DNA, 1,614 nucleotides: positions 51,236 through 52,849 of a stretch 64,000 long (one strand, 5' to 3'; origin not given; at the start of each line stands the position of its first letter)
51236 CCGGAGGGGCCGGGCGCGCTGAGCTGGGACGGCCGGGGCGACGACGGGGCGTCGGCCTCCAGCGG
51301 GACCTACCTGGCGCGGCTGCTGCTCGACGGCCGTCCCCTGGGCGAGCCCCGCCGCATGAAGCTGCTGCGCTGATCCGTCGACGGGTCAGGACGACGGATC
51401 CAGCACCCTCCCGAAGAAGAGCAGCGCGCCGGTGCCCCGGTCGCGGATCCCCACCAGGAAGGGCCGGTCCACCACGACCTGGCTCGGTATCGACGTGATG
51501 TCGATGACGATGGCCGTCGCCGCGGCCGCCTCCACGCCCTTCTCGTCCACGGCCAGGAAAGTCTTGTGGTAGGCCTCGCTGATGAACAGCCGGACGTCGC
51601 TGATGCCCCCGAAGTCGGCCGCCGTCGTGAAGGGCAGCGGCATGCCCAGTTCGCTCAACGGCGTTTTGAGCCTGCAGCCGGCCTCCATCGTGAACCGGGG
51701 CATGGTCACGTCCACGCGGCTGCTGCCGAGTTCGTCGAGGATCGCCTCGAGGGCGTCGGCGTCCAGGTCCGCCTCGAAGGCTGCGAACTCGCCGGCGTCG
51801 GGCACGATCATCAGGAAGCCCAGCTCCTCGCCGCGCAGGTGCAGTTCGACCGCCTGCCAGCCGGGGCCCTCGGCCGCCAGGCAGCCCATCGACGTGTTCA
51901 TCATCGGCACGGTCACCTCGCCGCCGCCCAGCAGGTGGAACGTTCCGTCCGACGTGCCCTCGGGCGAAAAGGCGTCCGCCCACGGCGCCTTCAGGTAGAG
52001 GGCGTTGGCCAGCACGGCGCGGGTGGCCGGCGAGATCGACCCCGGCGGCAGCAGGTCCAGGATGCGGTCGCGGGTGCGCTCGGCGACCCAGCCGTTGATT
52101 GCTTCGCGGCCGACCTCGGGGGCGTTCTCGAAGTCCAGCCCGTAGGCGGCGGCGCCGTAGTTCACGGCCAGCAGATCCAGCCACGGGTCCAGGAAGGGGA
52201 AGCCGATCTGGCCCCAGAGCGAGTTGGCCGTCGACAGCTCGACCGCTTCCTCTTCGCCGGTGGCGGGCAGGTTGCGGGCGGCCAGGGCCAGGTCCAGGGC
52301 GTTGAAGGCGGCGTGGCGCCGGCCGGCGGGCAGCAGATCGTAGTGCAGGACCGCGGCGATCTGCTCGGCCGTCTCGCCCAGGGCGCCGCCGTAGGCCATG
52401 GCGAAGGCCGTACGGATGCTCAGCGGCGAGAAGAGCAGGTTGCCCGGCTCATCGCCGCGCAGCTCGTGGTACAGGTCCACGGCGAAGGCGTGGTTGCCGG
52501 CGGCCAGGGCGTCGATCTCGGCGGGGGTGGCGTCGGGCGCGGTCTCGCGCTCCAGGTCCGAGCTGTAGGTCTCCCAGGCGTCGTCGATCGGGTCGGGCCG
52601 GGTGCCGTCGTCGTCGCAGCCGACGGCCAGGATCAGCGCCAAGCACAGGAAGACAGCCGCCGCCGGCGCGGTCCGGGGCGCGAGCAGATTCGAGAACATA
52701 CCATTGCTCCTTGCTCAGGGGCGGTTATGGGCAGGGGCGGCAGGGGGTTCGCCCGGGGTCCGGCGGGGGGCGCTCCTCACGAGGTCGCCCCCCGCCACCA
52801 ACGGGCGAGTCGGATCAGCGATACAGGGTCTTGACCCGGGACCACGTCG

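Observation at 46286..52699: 1695-aa S8 protease with Ig-like repeat array and T9SS-type CTD, convergent with a serpin lipoprotein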

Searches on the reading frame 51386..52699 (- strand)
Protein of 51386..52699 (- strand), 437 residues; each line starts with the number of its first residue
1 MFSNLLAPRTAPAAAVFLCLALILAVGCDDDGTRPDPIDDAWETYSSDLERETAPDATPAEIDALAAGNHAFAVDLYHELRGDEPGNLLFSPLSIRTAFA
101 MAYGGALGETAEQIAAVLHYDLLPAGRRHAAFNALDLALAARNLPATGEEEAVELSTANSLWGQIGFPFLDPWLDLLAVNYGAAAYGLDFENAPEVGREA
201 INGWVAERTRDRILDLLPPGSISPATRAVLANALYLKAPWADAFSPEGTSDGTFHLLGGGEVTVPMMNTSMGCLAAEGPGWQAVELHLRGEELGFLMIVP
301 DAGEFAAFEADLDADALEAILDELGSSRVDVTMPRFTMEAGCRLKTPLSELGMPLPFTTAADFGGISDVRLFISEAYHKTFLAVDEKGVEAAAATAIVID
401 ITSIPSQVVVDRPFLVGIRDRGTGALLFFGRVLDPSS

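Call 5: search_protein_families(library=pfam, proteins=[window:51386-52699:-], max_evalue=0.01)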
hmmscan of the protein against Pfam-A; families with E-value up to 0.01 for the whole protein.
window:51386-52699:- (437 aa): 1 family
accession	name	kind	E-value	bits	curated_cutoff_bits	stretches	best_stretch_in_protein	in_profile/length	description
PF00079.25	Serpin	-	1.8e-94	317.4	27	1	68-435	2-370/370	Serpin (serine protease inhibitor)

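Call 6: search_protein_families(library=ncbifam, proteins=[window:51386-52699:-], max_evalue=0.01)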
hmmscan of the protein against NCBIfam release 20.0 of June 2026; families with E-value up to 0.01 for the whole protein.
window:51386-52699:- (437 aa): 0 families

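Call 14: find_encoding_contigs(protein=window:51386-52699:-, flank=10000, max_places=6)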
Protein window:51386-52699:- (437 aa): 7 contigs read that carry it; 5 places shown.
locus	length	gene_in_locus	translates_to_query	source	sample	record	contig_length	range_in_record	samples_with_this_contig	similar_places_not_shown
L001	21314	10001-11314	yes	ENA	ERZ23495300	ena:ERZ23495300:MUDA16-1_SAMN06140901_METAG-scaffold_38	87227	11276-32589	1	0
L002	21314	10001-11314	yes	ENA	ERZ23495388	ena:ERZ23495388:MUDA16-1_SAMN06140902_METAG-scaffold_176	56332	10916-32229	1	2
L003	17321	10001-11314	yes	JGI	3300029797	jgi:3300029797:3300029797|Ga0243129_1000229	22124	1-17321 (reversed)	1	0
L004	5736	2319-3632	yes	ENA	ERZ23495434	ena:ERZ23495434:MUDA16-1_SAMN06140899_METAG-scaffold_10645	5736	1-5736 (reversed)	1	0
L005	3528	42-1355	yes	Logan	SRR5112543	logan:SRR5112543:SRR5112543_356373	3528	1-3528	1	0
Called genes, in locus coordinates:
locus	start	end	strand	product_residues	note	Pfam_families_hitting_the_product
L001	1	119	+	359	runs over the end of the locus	PF01264:Chorismate_synt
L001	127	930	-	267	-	-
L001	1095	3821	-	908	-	PF06452:CBM9_1, PF19313:DUF5916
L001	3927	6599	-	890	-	PF19313:DUF5916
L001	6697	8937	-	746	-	-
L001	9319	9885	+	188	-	-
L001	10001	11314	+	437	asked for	PF00079:Serpin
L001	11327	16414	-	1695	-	PF22148:Fervidolysin_NPro-like, PF00082:Peptidase_S8, PF15780:ASH (faint), PF12371:TMEM131_like_N (faint), PF22073:Cep192_D4 (faint), PF22544:HYDIN_VesB_CFA65-like_Ig (weak), PF13860:FlgD_ig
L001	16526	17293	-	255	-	PF13860:FlgD_ig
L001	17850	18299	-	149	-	PF25601:AAA_lid_14, PF02954:HTH_8, PF13556:HTH_30 (weak)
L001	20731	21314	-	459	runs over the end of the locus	-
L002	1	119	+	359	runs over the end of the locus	PF01264:Chorismate_synt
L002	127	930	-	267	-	-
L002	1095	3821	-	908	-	PF06452:CBM9_1, PF19313:DUF5916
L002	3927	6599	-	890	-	PF19313:DUF5916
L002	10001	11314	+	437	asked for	PF00079:Serpin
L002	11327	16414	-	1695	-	PF22148:Fervidolysin_NPro-like, PF00082:Peptidase_S8, PF15780:ASH (faint), PF12371:TMEM131_like_N (faint), PF22073:Cep192_D4 (faint), PF22544:HYDIN_VesB_CFA65-like_Ig (weak), PF13860:FlgD_ig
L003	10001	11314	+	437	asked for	PF00079:Serpin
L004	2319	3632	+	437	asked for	PF00079:Serpin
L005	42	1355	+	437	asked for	PF00079:Serpin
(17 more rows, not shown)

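Call 15: find_homologous_proteins(query=window:51386-52699:-, max_evalue=1e-20)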
Query window:51386-52699:- (437 aa): 4697 proteins with E <= 1e-20 among 8000 candidates; the best 120 are listed.
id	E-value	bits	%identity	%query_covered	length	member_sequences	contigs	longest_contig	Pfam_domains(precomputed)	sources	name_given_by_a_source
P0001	2.8e-286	967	100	100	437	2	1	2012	PF00079.26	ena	-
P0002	5.5e-139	482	56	98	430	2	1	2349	PF00079.26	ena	-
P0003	5.1e-135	469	56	95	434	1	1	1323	PF00079.26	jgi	jgi:serpin B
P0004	1.2e-133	464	55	95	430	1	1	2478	PF00079.26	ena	-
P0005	1.5e-132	461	56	95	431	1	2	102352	PF00079.26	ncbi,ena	-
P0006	8.5e-129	448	56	94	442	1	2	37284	PF00079.26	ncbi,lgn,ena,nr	ncbi:MAG: serpin family protein [Candidatus Eisenbacteria sp.]|nr:serpin family protein [Candidatus 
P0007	2.4e-126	440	53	95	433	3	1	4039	PF00079.26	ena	-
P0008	1.6e-123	431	51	97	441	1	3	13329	PF00079.26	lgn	-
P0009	6.2e-123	429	53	94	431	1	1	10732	PF00079.26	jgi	-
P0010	2.3e-122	427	51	96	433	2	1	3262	PF00079.26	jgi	-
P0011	4.6e-122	426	54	94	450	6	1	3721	PF00079.26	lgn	-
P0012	7.8e-122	425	54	91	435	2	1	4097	PF00079.26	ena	-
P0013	2.4e-121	424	50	96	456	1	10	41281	PF00079.26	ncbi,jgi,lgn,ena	-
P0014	3.2e-121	423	51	93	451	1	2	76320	PF00079.26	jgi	jgi:serpin B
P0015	1.1e-120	421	52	94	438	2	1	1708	PF00079.26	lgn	-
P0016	1.3e-118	415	51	100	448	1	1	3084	PF00079.26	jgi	jgi:serpin B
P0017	7.7e-118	412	50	97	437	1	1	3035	PF00079.26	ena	-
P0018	2.2e-117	411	52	95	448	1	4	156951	PF00079.26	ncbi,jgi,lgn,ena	-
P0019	2.7e-117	410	50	96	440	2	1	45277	PF00079.26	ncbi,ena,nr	ncbi:MAG: serpin family protein [Candidatus Eisenbacteria sp.]|nr:serpin family protein [Candidatus 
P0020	9.3e-117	409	51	94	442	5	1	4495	PF00079.26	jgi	jgi:serpin B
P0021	1.9e-116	407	52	91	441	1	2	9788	PF00079.26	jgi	jgi:serpin B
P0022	3.2e-116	407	52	97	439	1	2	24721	PF00079.26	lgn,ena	-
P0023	5.3e-116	406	50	96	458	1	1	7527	PF00079.26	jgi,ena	-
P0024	5.8e-116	406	50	97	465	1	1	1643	PF00079.26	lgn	-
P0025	7.1e-116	406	48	97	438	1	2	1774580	PF00079.26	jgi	jgi:serine protease inhibitor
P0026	1.7e-115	404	52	96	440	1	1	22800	PF00079.26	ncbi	ncbi:MAG: serpin family protein [Candidatus Eisenbacteria bacterium]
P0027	1.1e-114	402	51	96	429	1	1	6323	PF00079.26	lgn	-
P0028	3.9e-114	400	49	98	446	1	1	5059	PF00079.26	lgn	-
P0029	3.9e-114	400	49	98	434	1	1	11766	PF00079.26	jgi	jgi:serpin B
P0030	8.0e-114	399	49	96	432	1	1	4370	PF00079.26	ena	-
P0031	3.3e-113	397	52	94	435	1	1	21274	PF00079.26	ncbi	ncbi:MAG: serpin family protein [Candidatus Eisenbacteria bacterium]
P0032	5.6e-113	396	50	93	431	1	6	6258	PF00079.26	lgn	-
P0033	6.0e-113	396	50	96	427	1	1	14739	PF00079.26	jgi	jgi:serpin B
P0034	1.7e-112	394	51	94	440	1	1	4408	PF00079.26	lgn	-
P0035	4.8e-112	393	50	96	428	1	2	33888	PF00079.26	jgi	jgi:serpin B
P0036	7.9e-112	392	49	96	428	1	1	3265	PF00079.26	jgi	jgi:serpin B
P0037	1.2e-111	392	48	100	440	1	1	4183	PF00079.26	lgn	-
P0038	2.5e-111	391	50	96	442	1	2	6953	PF00079.26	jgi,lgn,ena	-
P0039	4.3e-111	390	51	90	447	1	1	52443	PF00079.26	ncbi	-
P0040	4.8e-111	390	52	94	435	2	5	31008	PF00079.26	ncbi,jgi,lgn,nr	ncbi:MAG: serpin family protein [Candidatus Eisenbacteria bacterium]|nr:serpin family protein [Candi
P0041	7.7e-111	389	49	97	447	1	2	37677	PF00079.26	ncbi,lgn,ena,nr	ncbi:MAG: serpin family protein [Candidatus Eisenbacteria sp.]|nr:serpin family protein [Candidatus 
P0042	8.1e-111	389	49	96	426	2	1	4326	PF00079.26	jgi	jgi:serpin B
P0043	1.2e-110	388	50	96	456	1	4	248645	PF00079.26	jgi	jgi:serpin B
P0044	1.3e-110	388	49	93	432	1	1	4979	PF00079.26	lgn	-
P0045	1.6e-110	388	47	98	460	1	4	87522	PF00079.26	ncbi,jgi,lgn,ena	-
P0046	5.3e-110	386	50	90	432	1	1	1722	PF00079.26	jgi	jgi:serpin B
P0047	6.4e-110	386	52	92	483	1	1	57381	PF00079.26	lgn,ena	-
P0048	6.8e-110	386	51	90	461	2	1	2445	PF00079.26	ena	-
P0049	1.6e-109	385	51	90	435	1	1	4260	PF00079.26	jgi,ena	-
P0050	2.1e-109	384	49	90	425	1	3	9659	PF00079.26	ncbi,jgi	-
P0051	2.2e-109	384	52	94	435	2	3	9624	PF00079.26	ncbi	-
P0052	2.4e-109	384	50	90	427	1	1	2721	PF00079.26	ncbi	-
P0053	2.7e-109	384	47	97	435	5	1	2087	PF00079.26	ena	-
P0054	2.7e-109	384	49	94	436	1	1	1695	PF00079.26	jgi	jgi:serpin B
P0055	3.5e-109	384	49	90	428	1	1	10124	PF00079.26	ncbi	-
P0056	5.2e-109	383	51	96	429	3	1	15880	PF00079.26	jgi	jgi:serpin B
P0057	1.1e-108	382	49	90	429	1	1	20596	PF00079.26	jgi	jgi:serpin B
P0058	1.3e-108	382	50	89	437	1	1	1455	PF00079.26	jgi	-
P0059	1.7e-108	381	50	90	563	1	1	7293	PF00079.26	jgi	jgi:serpin B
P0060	1.9e-108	381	50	90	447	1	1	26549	PF00079.26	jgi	jgi:serpin B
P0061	2.3e-108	381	48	96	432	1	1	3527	PF00079.26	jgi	jgi:serpin B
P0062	3.0e-108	380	49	89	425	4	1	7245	PF00079.26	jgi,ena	-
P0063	3.2e-108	380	50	91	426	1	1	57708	PF00079.26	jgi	jgi:serpin B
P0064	3.5e-108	380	48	96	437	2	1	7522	PF00079.26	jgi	-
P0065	4.7e-108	380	49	97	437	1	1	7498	PF00079.26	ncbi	-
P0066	6.1e-108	379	49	94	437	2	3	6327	PF00079.26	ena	-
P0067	8.4e-108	379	48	96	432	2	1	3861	PF00079.26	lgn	-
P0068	1.0e-107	379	48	94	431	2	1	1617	PF00079.26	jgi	jgi:serpin B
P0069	1.0e-107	379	48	96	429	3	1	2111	PF00079.26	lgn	-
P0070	1.1e-107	379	48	95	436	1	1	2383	PF00079.26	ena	-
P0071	1.6e-107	378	47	97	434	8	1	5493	PF00079.26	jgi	jgi:serpin B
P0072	1.6e-107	378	48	90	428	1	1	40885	PF00079.26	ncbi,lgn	-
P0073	2.3e-107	378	48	93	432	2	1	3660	PF00079.26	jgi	-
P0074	2.3e-107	378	47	97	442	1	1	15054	PF00079.26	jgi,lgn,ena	-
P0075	2.6e-107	377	50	90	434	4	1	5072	PF00079.26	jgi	jgi:serpin B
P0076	2.8e-107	377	51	89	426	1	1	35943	PF00079.26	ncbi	-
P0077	3.0e-107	377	47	97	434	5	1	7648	PF00079.26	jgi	jgi:serpin B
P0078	3.3e-107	377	53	89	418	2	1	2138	PF00079.26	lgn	-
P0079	3.4e-107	377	48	96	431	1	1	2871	PF00079.26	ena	-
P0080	3.4e-107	377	49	90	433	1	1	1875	PF00079.26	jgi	jgi:serpin B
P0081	3.6e-107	377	50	95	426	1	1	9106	PF00079.26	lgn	-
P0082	4.2e-107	377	48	95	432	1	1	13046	PF00079.26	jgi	-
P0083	4.2e-107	377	48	95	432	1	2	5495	PF00079.26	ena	-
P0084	5.1e-107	376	50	90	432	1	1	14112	PF00079.26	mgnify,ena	mgnify:CR=1 FL=1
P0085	6.6e-107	376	48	97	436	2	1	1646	PF00079.26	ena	-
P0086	7.5e-107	376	47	97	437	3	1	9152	PF00079.26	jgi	-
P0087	8.0e-107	376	47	96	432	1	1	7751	PF00079.26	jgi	-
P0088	9.1e-107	376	49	96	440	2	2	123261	PF00079.26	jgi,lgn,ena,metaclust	metaclust:\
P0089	9.2e-107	376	44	97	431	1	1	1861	PF00079.26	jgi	jgi:serpin B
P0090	1.0e-106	375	50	89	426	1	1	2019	PF00079.26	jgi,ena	-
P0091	1.2e-106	375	50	89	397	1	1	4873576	PF00079.26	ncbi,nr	ncbi:MAG: serpin family protein [Anaerolineae bacterium]|nr:MAG: serpin family protein [Anaerolineae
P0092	1.3e-106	375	47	97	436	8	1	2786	PF00079.26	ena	-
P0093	1.4e-106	375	46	97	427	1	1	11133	PF00079.26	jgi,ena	-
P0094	1.6e-106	375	48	96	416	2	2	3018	PF00079.26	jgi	jgi:serpin B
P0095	1.7e-106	375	51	89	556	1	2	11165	PF00079.26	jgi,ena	-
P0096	1.8e-106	375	51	89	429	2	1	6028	PF00079.26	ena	-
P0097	1.8e-106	375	47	96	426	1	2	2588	PF00079.26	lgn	-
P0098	2.0e-106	374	50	94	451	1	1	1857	PF00079.26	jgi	-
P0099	2.4e-106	374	48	98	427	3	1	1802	PF00079.26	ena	-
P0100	2.5e-106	374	45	98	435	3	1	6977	PF00079.26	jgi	jgi:serpin B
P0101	2.5e-106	374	51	89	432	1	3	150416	PF00079.26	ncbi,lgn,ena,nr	ncbi:MAG: peptidase [Anaerolineaceae bacterium]|nr:MAG: peptidase [Anaerolineaceae bacterium]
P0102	3.2e-106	374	48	94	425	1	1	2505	PF00079.26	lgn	-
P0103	3.2e-106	374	46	98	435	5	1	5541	PF00079.26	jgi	jgi:serpin B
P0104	4.2e-106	373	48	97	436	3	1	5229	PF00079.26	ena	-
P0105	4.3e-106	373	50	89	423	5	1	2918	PF00079.26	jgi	-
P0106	4.5e-106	373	50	89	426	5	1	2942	PF00079.26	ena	-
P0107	5.2e-106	373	51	89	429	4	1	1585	PF00079.26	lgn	-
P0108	5.3e-106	373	49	96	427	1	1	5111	PF00079.26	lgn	-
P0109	5.7e-106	373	52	89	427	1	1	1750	PF00079.26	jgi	-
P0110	5.8e-106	373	52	89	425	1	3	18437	PF00079.26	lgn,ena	-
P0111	7.0e-106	373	46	97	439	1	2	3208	PF00079.26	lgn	-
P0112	7.9e-106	372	50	91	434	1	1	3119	PF00079.26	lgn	-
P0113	9.2e-106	372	48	95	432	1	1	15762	PF00079.26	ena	-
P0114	9.8e-106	372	48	90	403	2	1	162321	PF00079.26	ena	-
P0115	1.1e-105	372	49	90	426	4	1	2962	PF00079.26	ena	-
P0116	1.2e-105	372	51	90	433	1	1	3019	PF00079.26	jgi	-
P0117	1.2e-105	372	49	90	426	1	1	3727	PF00079.26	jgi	-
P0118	1.2e-105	372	49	90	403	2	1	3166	PF00079.26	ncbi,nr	ncbi:MAG TPA: serpin family protein, partial [Anaerolineae bacterium]|nr:serpin family protein [Anae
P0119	1.4e-105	372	46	96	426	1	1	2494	PF00079.26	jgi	jgi:serpin B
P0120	1.4e-105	372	50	90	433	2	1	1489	PF00079.26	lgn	-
